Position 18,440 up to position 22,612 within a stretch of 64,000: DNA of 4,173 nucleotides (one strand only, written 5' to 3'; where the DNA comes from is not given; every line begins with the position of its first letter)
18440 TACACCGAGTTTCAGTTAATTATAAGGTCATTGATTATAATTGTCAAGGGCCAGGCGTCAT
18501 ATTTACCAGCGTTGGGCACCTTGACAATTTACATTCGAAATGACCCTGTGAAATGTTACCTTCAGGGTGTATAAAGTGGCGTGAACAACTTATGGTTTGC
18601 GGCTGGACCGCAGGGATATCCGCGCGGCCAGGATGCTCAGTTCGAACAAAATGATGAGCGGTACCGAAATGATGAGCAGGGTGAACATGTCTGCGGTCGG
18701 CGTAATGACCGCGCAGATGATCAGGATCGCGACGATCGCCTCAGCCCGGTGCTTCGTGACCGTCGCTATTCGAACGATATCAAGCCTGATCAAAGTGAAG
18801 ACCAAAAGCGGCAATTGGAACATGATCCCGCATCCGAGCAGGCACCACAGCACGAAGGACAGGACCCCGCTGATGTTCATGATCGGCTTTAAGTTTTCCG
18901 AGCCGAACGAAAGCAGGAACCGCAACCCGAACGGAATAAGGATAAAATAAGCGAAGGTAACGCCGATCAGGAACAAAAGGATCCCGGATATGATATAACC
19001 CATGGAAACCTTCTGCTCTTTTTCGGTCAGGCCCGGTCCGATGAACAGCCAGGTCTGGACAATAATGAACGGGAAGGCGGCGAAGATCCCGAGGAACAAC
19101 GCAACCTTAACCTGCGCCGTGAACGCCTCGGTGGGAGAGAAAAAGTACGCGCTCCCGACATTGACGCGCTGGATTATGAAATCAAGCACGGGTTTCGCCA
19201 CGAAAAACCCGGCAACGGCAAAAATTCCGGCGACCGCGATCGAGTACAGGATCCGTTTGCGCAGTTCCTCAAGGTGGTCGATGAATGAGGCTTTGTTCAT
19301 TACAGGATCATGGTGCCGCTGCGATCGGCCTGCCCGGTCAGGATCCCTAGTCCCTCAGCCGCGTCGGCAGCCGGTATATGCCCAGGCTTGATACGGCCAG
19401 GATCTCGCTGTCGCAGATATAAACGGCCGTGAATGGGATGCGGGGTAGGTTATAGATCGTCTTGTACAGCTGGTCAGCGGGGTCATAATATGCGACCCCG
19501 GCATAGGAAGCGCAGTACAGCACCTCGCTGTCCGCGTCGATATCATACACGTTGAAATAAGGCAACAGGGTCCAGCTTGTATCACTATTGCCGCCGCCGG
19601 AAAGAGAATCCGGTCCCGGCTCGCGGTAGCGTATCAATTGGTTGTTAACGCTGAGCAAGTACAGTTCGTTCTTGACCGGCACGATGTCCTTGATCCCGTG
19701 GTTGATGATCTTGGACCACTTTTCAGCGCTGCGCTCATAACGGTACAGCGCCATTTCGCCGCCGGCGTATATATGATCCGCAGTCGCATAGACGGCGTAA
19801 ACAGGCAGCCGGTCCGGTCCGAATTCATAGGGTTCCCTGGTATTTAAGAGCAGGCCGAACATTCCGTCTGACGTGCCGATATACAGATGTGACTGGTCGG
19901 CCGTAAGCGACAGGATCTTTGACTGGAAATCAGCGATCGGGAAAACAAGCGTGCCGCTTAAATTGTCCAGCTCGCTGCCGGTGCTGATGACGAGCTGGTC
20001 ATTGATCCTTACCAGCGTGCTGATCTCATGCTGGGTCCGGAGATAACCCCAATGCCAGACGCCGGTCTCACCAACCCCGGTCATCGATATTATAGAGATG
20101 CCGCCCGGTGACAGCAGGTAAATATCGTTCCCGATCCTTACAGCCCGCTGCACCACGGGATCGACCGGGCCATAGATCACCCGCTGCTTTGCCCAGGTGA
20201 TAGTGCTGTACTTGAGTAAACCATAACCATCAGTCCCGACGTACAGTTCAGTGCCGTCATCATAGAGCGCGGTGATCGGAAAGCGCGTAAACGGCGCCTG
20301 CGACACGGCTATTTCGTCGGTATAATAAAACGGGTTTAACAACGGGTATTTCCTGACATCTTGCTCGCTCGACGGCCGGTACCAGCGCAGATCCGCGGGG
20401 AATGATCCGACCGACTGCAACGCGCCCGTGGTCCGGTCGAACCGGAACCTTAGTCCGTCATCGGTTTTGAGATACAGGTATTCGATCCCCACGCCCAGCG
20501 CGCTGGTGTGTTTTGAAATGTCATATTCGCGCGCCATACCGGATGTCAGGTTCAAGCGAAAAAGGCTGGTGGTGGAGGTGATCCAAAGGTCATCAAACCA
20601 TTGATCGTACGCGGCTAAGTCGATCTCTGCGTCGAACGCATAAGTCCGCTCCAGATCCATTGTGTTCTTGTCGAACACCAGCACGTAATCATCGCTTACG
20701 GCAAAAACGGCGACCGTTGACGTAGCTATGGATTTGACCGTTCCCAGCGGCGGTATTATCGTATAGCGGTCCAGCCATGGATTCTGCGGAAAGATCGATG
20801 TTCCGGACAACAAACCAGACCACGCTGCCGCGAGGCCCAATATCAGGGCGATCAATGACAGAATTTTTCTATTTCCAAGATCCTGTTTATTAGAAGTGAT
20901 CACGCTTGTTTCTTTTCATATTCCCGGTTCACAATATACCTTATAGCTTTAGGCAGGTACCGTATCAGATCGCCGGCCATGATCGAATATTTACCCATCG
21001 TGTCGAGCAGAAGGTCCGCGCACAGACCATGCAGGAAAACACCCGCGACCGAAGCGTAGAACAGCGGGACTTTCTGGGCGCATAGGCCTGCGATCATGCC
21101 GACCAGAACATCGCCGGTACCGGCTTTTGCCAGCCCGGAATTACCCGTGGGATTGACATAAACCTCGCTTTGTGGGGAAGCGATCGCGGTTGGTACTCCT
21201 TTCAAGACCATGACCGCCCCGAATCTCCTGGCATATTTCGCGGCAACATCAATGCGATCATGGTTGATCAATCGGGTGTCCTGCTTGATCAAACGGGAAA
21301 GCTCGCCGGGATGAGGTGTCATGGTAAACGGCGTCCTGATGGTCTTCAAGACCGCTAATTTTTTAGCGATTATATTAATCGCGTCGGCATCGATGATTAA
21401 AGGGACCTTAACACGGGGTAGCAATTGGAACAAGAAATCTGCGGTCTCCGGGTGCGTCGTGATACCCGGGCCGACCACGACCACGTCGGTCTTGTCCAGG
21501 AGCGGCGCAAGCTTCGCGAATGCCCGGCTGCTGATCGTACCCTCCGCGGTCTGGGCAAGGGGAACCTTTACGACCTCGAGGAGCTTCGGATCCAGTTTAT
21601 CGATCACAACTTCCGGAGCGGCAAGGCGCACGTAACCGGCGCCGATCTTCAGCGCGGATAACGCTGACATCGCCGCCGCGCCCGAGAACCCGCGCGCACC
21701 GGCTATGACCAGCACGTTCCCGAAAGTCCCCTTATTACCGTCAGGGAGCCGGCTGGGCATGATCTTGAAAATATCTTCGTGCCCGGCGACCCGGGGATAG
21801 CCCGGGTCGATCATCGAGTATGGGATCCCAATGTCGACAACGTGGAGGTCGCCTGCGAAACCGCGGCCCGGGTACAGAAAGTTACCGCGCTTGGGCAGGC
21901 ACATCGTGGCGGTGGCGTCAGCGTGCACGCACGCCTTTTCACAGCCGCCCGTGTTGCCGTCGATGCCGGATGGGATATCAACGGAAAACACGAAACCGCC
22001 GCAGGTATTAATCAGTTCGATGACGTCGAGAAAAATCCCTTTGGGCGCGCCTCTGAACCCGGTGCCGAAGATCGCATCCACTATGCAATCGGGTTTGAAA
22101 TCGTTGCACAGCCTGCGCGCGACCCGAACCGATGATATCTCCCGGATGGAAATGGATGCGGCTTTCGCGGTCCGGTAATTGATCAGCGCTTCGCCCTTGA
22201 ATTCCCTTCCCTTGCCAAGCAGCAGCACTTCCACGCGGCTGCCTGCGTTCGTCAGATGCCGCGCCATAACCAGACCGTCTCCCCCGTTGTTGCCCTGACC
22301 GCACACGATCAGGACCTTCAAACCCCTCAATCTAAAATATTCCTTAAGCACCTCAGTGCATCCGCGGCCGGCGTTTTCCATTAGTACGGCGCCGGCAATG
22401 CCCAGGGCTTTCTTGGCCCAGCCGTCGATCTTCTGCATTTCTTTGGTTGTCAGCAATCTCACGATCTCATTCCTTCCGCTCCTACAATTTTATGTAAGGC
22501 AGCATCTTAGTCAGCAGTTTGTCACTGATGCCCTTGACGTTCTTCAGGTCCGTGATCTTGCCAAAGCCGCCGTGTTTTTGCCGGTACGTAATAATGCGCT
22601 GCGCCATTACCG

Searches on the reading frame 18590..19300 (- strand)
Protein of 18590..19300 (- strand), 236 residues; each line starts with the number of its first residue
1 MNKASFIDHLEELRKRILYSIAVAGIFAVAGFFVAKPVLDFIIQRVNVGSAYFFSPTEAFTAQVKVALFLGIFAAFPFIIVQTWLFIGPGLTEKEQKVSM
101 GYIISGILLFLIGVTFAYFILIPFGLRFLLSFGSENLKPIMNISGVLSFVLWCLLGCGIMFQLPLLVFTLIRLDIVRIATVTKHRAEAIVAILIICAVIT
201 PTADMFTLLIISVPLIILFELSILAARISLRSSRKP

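Call 68: search_protein_families(library=pfam, proteins=[window:18590-19300:-], max_evalue=0.00001)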
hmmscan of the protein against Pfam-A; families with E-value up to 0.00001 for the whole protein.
window:18590-19300:- (236 aa): 1 family
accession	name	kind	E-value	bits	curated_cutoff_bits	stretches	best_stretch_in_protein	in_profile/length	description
PF00902.23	TatC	-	2.8e-58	197.6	25.1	1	8-214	1-208/208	Sec-independent protein translocase protein (TatC)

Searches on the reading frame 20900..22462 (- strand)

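Call 68: search_protein_families(library=pfam, proteins=[window:20900-22462:-], max_evalue=0.00001)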
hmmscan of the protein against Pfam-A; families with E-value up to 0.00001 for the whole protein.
window:20900-22462:- (520 aa): 2 families
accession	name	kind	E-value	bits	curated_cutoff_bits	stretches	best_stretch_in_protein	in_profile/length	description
PF01256.23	Carb_kinase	-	1.3e-52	179.1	27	1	250-504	1-241/242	NAD(P)H-hydrate dehydratase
PF03853.21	YjeF_N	-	1.8e-46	158.6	24.9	1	25-193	2-169/169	YjeF-related protein N-terminus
